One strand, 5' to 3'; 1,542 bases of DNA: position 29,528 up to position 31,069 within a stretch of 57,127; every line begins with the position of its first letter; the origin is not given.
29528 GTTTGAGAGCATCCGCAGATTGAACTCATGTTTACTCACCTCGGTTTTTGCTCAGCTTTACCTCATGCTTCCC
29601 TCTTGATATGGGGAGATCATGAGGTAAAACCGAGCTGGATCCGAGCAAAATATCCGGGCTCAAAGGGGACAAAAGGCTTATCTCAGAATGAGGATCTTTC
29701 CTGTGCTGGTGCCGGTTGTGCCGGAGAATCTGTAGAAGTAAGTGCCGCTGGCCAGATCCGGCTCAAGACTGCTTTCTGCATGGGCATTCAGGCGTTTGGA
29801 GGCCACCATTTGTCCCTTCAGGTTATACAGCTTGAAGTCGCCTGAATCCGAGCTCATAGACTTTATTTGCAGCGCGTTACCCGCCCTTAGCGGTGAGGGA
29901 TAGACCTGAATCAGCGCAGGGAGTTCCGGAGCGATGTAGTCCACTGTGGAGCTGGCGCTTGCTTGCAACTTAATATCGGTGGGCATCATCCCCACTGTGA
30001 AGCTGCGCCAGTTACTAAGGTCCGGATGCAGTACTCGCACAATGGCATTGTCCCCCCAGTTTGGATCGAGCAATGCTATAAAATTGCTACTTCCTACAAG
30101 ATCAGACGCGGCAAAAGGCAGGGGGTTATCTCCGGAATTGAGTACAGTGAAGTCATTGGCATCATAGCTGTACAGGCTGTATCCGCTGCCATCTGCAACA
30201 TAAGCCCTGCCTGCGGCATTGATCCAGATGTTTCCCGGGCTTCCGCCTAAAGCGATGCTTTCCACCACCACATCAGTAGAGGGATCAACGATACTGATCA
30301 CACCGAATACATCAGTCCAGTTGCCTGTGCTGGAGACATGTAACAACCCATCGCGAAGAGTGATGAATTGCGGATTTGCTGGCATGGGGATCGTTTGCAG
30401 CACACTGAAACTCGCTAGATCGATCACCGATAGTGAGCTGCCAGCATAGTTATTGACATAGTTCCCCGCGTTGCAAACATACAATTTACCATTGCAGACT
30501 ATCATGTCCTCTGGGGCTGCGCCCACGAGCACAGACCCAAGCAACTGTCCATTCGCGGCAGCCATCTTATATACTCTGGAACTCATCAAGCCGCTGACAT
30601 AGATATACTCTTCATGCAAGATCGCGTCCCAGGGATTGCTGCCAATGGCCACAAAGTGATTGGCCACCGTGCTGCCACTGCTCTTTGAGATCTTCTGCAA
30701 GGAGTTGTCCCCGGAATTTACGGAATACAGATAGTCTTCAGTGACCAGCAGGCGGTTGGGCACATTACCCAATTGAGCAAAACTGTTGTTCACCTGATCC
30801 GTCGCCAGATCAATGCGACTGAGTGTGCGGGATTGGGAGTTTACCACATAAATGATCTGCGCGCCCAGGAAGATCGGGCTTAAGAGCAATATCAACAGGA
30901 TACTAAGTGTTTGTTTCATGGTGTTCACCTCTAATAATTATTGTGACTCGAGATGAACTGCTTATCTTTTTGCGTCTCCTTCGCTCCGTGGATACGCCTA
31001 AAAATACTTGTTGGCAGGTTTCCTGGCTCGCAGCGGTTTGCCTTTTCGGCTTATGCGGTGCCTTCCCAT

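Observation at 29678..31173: Cobalamin riboswitch controlling a T9SS-anchored beta-propeller: candidate new B12-capture surface protein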

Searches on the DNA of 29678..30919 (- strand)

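Call 16: search_rna_families(sources=[L002, L004, L009, L013, L021, L028, L038, L055, L063, L070, L072], threshold=gathering)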
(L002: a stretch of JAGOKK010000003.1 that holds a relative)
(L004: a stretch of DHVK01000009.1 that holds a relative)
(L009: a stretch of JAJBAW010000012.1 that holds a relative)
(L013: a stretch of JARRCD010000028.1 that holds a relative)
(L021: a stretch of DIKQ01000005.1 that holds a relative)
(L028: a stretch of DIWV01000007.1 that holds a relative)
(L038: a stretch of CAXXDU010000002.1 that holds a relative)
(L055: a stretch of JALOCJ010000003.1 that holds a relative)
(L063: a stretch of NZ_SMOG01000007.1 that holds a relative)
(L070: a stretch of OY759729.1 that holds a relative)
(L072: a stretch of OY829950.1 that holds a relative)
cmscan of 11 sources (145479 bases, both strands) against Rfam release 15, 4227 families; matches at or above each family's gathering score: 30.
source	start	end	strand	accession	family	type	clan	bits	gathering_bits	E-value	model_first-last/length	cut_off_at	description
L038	5702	5894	+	RF00174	Cobalamin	Cis-reg; riboswitch;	CL00101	99.5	31.5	2.5e-23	1-189/189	no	Cobalamin riboswitch aptamer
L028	5699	5885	+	RF00174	Cobalamin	Cis-reg; riboswitch;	CL00101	89.4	31.5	2.1e-20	1-189/189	no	Cobalamin riboswitch aptamer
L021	5662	5854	+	RF00174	Cobalamin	Cis-reg; riboswitch;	CL00101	88.9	31.5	2.9e-20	1-189/189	no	Cobalamin riboswitch aptamer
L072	2784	2962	+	RF00174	Cobalamin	Cis-reg; riboswitch;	CL00101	87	31.5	9.6e-20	1-189/189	no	Cobalamin riboswitch aptamer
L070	2781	2958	+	RF00174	Cobalamin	Cis-reg; riboswitch;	CL00101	86.6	31.5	1.3e-19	1-189/189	no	Cobalamin riboswitch aptamer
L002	3205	3393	+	RF00174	Cobalamin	Cis-reg; riboswitch;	CL00101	82.1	31.5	2.5e-18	1-189/189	no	Cobalamin riboswitch aptamer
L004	5740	5926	+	RF00174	Cobalamin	Cis-reg; riboswitch;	CL00101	80.7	31.5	6.2e-18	1-189/189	no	Cobalamin riboswitch aptamer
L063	5742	5921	+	RF00174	Cobalamin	Cis-reg; riboswitch;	CL00101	79.8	31.5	1.1e-17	1-189/189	no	Cobalamin riboswitch aptamer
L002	5746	5933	+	RF00174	Cobalamin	Cis-reg; riboswitch;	CL00101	79.6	31.5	1.3e-17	1-189/189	no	Cobalamin riboswitch aptamer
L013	5747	5930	+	RF00174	Cobalamin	Cis-reg; riboswitch;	CL00101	76.1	31.5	1.3e-16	1-189/189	no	Cobalamin riboswitch aptamer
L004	2671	2861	+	RF00174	Cobalamin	Cis-reg; riboswitch;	CL00101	75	31.5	2.7e-16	1-189/189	no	Cobalamin riboswitch aptamer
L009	5689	5874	+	RF00174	Cobalamin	Cis-reg; riboswitch;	CL00101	71.8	31.5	2.2e-15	1-189/189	no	Cobalamin riboswitch aptamer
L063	422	508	+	RF00005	tRNA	Gene; tRNA;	CL00001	54.6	29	1.2e-08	1-71/71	no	tRNA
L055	476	512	+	RF01320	CRISPR-DR7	Gene; CRISPR;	CL00015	38.5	37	0.0008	1-37/37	no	CRISPR RNA direct repeat element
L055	773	809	+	RF01320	CRISPR-DR7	Gene; CRISPR;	CL00015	38.5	37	0.0008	1-37/37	no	CRISPR RNA direct repeat element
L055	847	883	+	RF01320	CRISPR-DR7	Gene; CRISPR;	CL00015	38.5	37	0.0008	1-37/37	no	CRISPR RNA direct repeat element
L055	921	957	+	RF01320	CRISPR-DR7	Gene; CRISPR;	CL00015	38.5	37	0.0008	1-37/37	no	CRISPR RNA direct repeat element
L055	107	143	+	RF01320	CRISPR-DR7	Gene; CRISPR;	CL00015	38.5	37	0.0008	1-37/37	no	CRISPR RNA direct repeat element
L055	326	362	+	RF01320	CRISPR-DR7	Gene; CRISPR;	CL00015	38.5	37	0.0008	1-37/37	no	CRISPR RNA direct repeat element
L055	399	435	+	RF01320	CRISPR-DR7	Gene; CRISPR;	CL00015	38.5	37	0.0008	1-37/37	no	CRISPR RNA direct repeat element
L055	1070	1106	+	RF01320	CRISPR-DR7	Gene; CRISPR;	CL00015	38.5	37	0.0008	1-37/37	no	CRISPR RNA direct repeat element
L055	1145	1181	+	RF01320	CRISPR-DR7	Gene; CRISPR;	CL00015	38.5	37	0.0008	1-37/37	no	CRISPR RNA direct repeat element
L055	32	68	+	RF01320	CRISPR-DR7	Gene; CRISPR;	CL00015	38.5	37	0.0008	1-37/37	no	CRISPR RNA direct repeat element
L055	180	216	+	RF01320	CRISPR-DR7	Gene; CRISPR;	CL00015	38.5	37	0.0008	1-37/37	no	CRISPR RNA direct repeat element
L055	253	289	+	RF01320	CRISPR-DR7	Gene; CRISPR;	CL00015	38.5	37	0.0008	1-37/37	no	CRISPR RNA direct repeat element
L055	551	587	+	RF01320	CRISPR-DR7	Gene; CRISPR;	CL00015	38.5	37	0.0008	1-37/37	no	CRISPR RNA direct repeat element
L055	699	735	+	RF01320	CRISPR-DR7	Gene; CRISPR;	CL00015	38.5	37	0.0008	1-37/37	no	CRISPR RNA direct repeat element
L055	995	1031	+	RF01320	CRISPR-DR7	Gene; CRISPR;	CL00015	38.5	37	0.0008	1-37/37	no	CRISPR RNA direct repeat element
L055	1220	1256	+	RF01320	CRISPR-DR7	Gene; CRISPR;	CL00015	38.5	37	0.0008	1-37/37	no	CRISPR RNA direct repeat element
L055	625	661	+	RF01320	CRISPR-DR7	Gene; CRISPR;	CL00015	37.8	37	0.0013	1-37/37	no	CRISPR RNA direct repeat element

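Call 51: search_rna_families(sources=[L088, L089, L097, L101, L102, L108, L118, L125, L127, L130, L136], threshold=gathering)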
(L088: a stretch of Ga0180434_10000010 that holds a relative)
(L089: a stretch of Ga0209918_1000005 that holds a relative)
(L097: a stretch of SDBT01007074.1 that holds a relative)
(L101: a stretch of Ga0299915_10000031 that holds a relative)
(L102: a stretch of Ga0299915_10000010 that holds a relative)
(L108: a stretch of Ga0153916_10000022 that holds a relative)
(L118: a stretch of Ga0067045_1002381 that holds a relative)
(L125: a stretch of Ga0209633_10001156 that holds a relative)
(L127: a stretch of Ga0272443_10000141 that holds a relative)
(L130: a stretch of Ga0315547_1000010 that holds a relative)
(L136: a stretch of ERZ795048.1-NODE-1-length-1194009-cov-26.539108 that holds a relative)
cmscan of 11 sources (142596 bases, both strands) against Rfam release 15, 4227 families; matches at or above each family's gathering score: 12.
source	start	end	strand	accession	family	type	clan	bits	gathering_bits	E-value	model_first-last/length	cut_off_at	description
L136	3465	3648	+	RF00174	Cobalamin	Cis-reg; riboswitch;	CL00101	125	31.5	1.3e-30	1-189/189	no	Cobalamin riboswitch aptamer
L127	3282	3468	+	RF00174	Cobalamin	Cis-reg; riboswitch;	CL00101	113.6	31.5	2.4e-27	1-189/189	no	Cobalamin riboswitch aptamer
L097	3386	3576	+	RF00174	Cobalamin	Cis-reg; riboswitch;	CL00101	110.1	31.5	2.4e-26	1-189/189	no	Cobalamin riboswitch aptamer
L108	418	604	+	RF00174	Cobalamin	Cis-reg; riboswitch;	CL00101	104.4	31.5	1e-24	1-189/189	no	Cobalamin riboswitch aptamer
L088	3513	3683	+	RF00174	Cobalamin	Cis-reg; riboswitch;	CL00101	104.1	31.5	1.3e-24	1-189/189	no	Cobalamin riboswitch aptamer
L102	5574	5798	+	RF00174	Cobalamin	Cis-reg; riboswitch;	CL00101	100.9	31.5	1e-23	1-189/189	no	Cobalamin riboswitch aptamer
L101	447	653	+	RF00174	Cobalamin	Cis-reg; riboswitch;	CL00101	99.9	31.5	2e-23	1-189/189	no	Cobalamin riboswitch aptamer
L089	3490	3685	+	RF00174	Cobalamin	Cis-reg; riboswitch;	CL00101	92.4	31.5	2.8e-21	1-189/189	no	Cobalamin riboswitch aptamer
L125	3230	3442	+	RF00174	Cobalamin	Cis-reg; riboswitch;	CL00101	90.9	31.5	7.2e-21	1-189/189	no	Cobalamin riboswitch aptamer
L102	7211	7284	+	RF00005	tRNA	Gene; tRNA;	CL00001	67.1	29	4.4e-12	1-71/71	no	tRNA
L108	971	1015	-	RF01687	Acido-Lenti-1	Gene; sRNA;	-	41.7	37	1e-05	1-46/46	no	Acido-Lenti-1 RNA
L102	2187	2232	+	RF01687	Acido-Lenti-1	Gene; sRNA;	-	41.2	37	1.4e-05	1-46/46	no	Acido-Lenti-1 RNA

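Call 57: search_rna_families(sources=[L091, L092, L093, L095, L096, L099, L103, L105, L112, L113, L116, L123, L124, L129, L131, L137], threshold=gathering)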
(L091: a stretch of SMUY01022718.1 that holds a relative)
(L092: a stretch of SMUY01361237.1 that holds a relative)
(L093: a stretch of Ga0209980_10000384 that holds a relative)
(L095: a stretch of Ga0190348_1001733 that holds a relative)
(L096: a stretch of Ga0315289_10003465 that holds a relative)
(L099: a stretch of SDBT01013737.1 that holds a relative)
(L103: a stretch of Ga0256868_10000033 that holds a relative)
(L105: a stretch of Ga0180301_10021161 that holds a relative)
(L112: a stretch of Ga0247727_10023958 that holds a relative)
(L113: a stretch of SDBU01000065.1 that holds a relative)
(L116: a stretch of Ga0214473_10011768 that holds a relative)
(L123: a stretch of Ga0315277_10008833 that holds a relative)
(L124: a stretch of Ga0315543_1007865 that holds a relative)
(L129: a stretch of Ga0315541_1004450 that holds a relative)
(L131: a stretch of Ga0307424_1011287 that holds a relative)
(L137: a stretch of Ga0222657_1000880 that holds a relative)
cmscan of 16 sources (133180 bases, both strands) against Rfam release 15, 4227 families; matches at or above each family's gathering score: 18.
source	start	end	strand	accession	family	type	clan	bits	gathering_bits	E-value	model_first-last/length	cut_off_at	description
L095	2796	3027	+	RF00174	Cobalamin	Cis-reg; riboswitch;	CL00101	106.3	31.5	2.7e-25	1-189/189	no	Cobalamin riboswitch aptamer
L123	3328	3516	+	RF00174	Cobalamin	Cis-reg; riboswitch;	CL00101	103.7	31.5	1.5e-24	1-189/189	no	Cobalamin riboswitch aptamer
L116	1227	1423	+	RF00174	Cobalamin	Cis-reg; riboswitch;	CL00101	103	31.5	2.4e-24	1-189/189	no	Cobalamin riboswitch aptamer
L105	2458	2631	+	RF00174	Cobalamin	Cis-reg; riboswitch;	CL00101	96.7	31.5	1.5e-22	1-189/189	no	Cobalamin riboswitch aptamer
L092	1072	1271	+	RF00174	Cobalamin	Cis-reg; riboswitch;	CL00101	96.3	31.5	2e-22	1-189/189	no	Cobalamin riboswitch aptamer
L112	3453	3644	+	RF00174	Cobalamin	Cis-reg; riboswitch;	CL00101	94.1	31.5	8.7e-22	1-189/189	no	Cobalamin riboswitch aptamer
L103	5574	5798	+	RF00174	Cobalamin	Cis-reg; riboswitch;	CL00101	92.2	31.5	3e-21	1-189/189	no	Cobalamin riboswitch aptamer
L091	238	444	+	RF00174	Cobalamin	Cis-reg; riboswitch;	CL00101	88.8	31.5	2.8e-20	1-189/189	no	Cobalamin riboswitch aptamer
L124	156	410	+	RF00174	Cobalamin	Cis-reg; riboswitch;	CL00101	78.4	31.5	2.6e-17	1-189/189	no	Cobalamin riboswitch aptamer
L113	132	321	+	RF00174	Cobalamin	Cis-reg; riboswitch;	CL00101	76.5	31.5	9e-17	1-189/189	no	Cobalamin riboswitch aptamer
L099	1993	2167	+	RF00174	Cobalamin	Cis-reg; riboswitch;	CL00101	70.9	31.5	3.6e-15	1-189/189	no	Cobalamin riboswitch aptamer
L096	3526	3711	+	RF00174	Cobalamin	Cis-reg; riboswitch;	CL00101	67.9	31.5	2.6e-14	1-189/189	no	Cobalamin riboswitch aptamer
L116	7390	7461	+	RF00005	tRNA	Gene; tRNA;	CL00001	67.2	29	3.7e-12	1-71/71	no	tRNA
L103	7211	7284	+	RF00005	tRNA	Gene; tRNA;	CL00001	67.1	29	4.1e-12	1-71/71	no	tRNA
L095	4619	4692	+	RF00005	tRNA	Gene; tRNA;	CL00001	66.4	29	6.5e-12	1-71/71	no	tRNA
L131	1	101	+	RF00174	Cobalamin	Cis-reg; riboswitch;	CL00101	45.9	31.5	5.2e-08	86-189/189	5'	Cobalamin riboswitch aptamer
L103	2187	2232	+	RF01687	Acido-Lenti-1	Gene; sRNA;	-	41.2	37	1.3e-05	1-46/46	no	Acido-Lenti-1 RNA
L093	1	90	+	RF00174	Cobalamin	Cis-reg; riboswitch;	CL00101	33.4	31.5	0.00019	103-189/189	5'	Cobalamin riboswitch aptamer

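Call 58: search_rna_families(sources=[L138, L142, L143, L144, L146, L149, L153, L154, L155, L157, L158, L160, L164, L165], threshold=gathering)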
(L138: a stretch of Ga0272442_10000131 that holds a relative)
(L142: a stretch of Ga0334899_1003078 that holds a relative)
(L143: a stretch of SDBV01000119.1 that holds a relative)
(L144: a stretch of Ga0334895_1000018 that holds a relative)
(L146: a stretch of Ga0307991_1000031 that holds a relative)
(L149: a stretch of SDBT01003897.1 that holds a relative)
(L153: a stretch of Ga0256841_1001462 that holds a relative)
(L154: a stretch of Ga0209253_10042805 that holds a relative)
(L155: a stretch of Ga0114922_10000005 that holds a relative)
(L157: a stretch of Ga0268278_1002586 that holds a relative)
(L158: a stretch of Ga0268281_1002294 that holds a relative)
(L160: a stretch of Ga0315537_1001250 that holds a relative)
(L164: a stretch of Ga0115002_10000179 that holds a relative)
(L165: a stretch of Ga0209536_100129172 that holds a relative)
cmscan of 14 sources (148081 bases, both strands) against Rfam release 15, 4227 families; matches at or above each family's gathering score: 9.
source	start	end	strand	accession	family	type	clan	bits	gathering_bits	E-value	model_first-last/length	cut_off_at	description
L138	3305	3491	+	RF00174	Cobalamin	Cis-reg; riboswitch;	CL00101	121.8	31.5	1.1e-29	1-189/189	no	Cobalamin riboswitch aptamer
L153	1545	1722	+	RF00174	Cobalamin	Cis-reg; riboswitch;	CL00101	121.5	31.5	1.3e-29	1-189/189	no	Cobalamin riboswitch aptamer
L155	3342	3527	+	RF00174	Cobalamin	Cis-reg; riboswitch;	CL00101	118.5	31.5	9.4e-29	1-189/189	no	Cobalamin riboswitch aptamer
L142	1126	1308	+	RF00174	Cobalamin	Cis-reg; riboswitch;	CL00101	110.8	31.5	1.6e-26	1-189/189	no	Cobalamin riboswitch aptamer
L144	3263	3445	+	RF00174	Cobalamin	Cis-reg; riboswitch;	CL00101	110.8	31.5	1.6e-26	1-189/189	no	Cobalamin riboswitch aptamer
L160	3293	3479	+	RF00174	Cobalamin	Cis-reg; riboswitch;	CL00101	109.1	31.5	4.9e-26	1-189/189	no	Cobalamin riboswitch aptamer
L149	2919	3092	+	RF00174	Cobalamin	Cis-reg; riboswitch;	CL00101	100.8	31.5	1.2e-23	1-189/189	no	Cobalamin riboswitch aptamer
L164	3267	3476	+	RF00174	Cobalamin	Cis-reg; riboswitch;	CL00101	84.1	31.5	6.7e-19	1-189/189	no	Cobalamin riboswitch aptamer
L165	122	295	+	RF00174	Cobalamin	Cis-reg; riboswitch;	CL00101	74.9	31.5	2.9e-16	1-189/189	no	Cobalamin riboswitch aptamer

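Call 72: search_rna_families(sources=[L042, L044, L046, L052, L057, L058, L077, L079, L080, L069, L075, L015, L068], threshold=gathering)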
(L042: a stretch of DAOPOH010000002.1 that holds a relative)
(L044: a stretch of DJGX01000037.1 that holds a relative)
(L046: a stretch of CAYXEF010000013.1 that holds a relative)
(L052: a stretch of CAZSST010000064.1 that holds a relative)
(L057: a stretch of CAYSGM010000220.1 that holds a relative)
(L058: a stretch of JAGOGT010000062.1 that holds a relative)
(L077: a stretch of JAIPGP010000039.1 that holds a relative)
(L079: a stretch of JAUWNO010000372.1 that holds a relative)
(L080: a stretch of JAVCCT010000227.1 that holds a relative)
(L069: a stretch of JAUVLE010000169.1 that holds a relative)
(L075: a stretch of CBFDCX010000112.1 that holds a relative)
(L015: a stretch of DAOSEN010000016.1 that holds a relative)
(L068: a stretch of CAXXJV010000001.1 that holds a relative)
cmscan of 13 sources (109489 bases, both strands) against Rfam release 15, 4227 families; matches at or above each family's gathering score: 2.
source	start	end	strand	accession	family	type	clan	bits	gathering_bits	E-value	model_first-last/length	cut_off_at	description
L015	3389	3574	+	RF00174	Cobalamin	Cis-reg; riboswitch;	CL00101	85.6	31.5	1.9e-19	1-189/189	no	Cobalamin riboswitch aptamer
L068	2719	2892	+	RF00174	Cobalamin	Cis-reg; riboswitch;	CL00101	84.1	31.5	4.9e-19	1-189/189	no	Cobalamin riboswitch aptamer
